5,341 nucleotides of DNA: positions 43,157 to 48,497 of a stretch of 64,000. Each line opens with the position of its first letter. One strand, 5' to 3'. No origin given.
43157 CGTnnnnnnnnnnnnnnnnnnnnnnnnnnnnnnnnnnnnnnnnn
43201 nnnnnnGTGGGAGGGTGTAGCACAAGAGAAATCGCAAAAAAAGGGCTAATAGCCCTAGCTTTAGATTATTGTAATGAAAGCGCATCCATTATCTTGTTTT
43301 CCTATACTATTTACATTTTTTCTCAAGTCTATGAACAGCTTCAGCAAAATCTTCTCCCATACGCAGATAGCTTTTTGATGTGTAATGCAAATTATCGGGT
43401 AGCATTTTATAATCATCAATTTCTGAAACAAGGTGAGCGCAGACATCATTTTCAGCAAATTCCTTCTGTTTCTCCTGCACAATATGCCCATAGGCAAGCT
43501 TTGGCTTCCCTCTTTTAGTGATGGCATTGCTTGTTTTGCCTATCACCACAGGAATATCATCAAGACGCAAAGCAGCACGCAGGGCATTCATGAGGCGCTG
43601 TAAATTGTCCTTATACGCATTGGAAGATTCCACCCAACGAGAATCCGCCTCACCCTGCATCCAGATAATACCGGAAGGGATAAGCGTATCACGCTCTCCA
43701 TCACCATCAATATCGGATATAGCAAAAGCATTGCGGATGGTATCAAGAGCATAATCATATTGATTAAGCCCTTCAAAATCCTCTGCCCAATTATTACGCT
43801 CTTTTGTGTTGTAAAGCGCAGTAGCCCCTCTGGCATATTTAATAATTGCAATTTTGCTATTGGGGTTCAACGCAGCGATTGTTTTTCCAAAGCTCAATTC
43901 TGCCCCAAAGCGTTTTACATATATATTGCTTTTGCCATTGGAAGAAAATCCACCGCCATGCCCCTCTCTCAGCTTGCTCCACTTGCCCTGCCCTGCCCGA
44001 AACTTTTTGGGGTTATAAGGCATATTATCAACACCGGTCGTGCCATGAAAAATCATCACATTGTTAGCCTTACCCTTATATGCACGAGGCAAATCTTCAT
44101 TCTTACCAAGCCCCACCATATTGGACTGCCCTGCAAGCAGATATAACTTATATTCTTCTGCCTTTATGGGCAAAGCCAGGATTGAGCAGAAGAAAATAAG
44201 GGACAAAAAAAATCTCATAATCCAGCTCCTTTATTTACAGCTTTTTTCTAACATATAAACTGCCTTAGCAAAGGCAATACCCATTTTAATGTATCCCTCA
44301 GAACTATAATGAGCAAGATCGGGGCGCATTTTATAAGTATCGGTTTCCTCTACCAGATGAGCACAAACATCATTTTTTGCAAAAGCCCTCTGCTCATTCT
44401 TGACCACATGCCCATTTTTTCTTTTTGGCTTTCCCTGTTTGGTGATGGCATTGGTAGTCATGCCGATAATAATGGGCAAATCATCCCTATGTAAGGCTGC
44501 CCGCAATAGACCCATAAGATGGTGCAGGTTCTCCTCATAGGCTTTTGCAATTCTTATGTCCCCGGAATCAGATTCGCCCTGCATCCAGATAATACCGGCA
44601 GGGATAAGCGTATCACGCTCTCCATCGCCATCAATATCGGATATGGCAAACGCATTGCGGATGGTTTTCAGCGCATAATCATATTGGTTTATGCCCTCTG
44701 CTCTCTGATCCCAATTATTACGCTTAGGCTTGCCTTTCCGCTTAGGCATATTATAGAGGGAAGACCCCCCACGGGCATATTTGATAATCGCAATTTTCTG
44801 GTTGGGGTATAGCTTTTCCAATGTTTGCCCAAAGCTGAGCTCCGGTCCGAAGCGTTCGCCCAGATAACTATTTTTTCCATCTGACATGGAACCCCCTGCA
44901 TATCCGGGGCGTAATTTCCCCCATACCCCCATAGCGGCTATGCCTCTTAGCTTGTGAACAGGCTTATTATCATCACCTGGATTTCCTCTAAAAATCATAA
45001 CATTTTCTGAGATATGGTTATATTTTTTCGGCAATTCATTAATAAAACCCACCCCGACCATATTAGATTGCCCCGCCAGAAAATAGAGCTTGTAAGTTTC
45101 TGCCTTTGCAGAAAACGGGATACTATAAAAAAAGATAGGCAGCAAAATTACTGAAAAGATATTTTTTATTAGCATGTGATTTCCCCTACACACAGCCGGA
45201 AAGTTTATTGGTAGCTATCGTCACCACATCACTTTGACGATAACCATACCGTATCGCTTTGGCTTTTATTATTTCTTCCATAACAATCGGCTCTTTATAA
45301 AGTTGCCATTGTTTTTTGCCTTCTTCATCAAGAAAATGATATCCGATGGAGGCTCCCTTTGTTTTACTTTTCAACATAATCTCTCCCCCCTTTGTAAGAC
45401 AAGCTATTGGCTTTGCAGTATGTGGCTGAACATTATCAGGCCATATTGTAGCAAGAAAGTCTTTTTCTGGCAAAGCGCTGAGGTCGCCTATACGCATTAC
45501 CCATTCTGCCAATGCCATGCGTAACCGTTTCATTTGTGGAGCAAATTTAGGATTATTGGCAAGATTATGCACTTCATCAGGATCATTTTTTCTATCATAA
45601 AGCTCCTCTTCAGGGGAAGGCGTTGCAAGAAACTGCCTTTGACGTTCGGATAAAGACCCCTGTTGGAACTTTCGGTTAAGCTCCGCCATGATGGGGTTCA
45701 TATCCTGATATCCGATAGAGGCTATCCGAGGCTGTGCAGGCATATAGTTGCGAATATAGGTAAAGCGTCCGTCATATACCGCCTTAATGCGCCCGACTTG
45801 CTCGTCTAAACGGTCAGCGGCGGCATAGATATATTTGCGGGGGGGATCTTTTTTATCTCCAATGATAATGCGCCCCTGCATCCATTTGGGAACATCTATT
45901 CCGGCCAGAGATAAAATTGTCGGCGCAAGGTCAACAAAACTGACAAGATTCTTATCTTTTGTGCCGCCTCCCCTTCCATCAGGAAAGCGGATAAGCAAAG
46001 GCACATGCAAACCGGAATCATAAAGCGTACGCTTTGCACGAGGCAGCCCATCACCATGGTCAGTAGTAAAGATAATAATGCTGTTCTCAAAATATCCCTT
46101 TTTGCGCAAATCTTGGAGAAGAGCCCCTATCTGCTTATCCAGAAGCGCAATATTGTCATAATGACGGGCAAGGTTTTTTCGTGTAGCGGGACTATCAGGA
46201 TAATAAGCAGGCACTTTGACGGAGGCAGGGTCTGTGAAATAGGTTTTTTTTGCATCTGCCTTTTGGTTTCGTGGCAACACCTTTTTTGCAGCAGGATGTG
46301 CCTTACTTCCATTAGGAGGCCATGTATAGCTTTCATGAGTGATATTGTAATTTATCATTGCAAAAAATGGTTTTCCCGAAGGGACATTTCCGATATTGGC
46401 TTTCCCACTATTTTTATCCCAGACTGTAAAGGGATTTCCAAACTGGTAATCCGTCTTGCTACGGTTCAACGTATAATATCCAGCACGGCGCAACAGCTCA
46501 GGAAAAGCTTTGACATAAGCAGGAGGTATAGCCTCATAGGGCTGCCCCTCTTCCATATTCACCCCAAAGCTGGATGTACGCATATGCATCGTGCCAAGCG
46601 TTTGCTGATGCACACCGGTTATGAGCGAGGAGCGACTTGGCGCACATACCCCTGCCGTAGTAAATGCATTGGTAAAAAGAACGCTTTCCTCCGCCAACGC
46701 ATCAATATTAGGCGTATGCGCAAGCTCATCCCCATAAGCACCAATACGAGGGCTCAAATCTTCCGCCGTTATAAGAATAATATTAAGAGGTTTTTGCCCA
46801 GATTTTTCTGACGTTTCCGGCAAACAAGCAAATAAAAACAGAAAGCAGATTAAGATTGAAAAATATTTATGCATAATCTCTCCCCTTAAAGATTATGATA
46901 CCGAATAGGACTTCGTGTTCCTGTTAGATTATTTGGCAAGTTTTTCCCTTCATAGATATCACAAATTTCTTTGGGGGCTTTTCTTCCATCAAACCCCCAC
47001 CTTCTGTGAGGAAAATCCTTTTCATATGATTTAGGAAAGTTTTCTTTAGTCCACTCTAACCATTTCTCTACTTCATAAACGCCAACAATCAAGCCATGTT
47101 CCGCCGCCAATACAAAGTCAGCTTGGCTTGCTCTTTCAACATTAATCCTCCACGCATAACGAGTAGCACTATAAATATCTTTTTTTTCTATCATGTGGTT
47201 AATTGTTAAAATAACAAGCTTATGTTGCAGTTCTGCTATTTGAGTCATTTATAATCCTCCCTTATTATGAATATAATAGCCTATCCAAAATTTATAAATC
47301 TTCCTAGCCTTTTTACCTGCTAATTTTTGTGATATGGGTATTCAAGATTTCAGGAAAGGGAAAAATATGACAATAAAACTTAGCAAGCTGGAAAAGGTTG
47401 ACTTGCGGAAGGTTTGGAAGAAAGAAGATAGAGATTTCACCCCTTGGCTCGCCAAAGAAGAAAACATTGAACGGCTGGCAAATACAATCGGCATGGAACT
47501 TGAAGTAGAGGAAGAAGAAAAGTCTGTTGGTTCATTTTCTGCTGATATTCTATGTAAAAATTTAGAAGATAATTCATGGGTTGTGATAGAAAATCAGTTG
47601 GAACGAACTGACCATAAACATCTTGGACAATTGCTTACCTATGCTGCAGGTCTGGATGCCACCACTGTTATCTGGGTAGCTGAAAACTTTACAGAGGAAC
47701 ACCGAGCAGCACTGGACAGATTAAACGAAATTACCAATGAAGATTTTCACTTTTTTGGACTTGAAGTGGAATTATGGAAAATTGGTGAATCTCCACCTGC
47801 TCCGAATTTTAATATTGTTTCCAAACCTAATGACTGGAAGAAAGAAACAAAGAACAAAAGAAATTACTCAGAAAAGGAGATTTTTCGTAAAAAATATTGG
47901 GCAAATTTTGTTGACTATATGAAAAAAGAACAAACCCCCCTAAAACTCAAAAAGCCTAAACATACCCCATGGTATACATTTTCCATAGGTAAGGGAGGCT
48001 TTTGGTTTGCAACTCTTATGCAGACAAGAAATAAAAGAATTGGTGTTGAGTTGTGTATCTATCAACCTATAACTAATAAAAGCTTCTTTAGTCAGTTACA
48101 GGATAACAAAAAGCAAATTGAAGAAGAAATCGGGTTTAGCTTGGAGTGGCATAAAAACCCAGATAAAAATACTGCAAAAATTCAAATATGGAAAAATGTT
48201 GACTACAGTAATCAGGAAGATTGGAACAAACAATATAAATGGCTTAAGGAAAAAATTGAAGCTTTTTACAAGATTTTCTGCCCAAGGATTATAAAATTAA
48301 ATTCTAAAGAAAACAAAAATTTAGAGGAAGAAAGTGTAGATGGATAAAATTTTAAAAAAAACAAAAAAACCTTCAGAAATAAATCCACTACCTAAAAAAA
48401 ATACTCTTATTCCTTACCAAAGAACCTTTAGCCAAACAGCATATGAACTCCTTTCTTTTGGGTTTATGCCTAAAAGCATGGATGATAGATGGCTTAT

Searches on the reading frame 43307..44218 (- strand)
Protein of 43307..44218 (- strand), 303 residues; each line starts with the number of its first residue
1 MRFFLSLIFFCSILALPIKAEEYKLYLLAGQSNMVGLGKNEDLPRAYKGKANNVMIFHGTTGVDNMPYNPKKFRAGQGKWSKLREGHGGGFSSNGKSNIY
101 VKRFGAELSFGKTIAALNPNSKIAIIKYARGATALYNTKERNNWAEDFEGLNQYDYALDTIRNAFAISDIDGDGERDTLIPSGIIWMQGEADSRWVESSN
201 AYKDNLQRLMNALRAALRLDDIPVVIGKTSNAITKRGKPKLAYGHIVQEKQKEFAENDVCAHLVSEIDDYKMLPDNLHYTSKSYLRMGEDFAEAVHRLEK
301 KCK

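Call 58: search_protein_families(library=pfam, proteins=[window:43307-44218:-], max_evalue=0.00001)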
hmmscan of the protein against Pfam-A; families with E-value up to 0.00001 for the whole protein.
window:43307-44218:- (303 aa): 1 family
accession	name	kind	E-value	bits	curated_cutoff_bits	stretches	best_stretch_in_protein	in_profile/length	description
PF03629.24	SASA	-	2.1e-31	109.7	24.8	1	24-295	3-224/226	Carbohydrate esterase, sialic acid-specific acetylesterase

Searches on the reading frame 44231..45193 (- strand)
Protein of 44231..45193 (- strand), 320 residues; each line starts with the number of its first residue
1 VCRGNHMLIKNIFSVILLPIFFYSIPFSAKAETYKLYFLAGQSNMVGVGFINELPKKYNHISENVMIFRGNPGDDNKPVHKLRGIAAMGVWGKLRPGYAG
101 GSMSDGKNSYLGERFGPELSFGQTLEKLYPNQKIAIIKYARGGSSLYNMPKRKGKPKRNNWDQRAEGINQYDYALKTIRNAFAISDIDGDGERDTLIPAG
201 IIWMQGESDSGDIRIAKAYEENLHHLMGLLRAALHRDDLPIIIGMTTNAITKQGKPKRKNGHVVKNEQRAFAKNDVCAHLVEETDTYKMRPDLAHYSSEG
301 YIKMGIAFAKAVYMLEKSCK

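Call 58: search_protein_families(library=pfam, proteins=[window:44231-45193:-], max_evalue=0.00001)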
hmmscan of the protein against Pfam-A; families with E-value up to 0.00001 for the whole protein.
window:44231-45193:- (320 aa): 1 family
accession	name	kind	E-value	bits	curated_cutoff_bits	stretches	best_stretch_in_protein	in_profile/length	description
PF03629.24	SASA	-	2.1e-28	99.9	24.8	1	35-312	3-224/226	Carbohydrate esterase, sialic acid-specific acetylesterase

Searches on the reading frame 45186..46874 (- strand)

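Call 58: search_protein_families(library=pfam, proteins=[window:45186-46874:-], max_evalue=0.00001)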
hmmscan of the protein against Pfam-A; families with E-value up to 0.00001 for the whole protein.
window:45186-46874:- (562 aa): 3 families
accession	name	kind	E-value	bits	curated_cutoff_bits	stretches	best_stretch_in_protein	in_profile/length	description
PF00884.28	Sulfatase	-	7.3e-43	147.4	25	2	165-326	161-301/301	Sulfatase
PF16347.10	SGSH_C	-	1e-18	68.4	29.3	1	281-338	8-65/154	N-sulphoglucosamine sulphohydrolase, C-terminal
PF01663.27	Phosphodiest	-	2.7e-07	30.9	23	1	52-274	18-220/342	Type I phosphodiesterase / nucleotide pyrophosphatase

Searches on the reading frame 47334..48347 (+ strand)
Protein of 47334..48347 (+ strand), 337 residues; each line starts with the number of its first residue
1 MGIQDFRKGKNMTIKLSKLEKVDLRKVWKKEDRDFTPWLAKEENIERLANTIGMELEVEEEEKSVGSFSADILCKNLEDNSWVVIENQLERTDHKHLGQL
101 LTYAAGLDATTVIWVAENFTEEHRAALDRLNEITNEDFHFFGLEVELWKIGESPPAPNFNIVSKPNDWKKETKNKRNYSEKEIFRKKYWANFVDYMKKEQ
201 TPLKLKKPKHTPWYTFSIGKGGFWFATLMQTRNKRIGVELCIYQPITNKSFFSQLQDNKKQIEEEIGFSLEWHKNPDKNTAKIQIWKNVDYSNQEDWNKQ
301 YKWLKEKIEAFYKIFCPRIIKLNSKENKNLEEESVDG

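Call 58: search_protein_families(library=pfam, proteins=[window:47334-48347:+], max_evalue=0.00001)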
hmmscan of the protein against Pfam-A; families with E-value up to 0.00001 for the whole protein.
window:47334-48347:+ (337 aa): 1 family
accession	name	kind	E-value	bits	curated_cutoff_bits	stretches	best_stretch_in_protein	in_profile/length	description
PF14088.11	DUF4268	-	1.6e-29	103.1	27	1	184-317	1-138/140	Domain of unknown function (DUF4268)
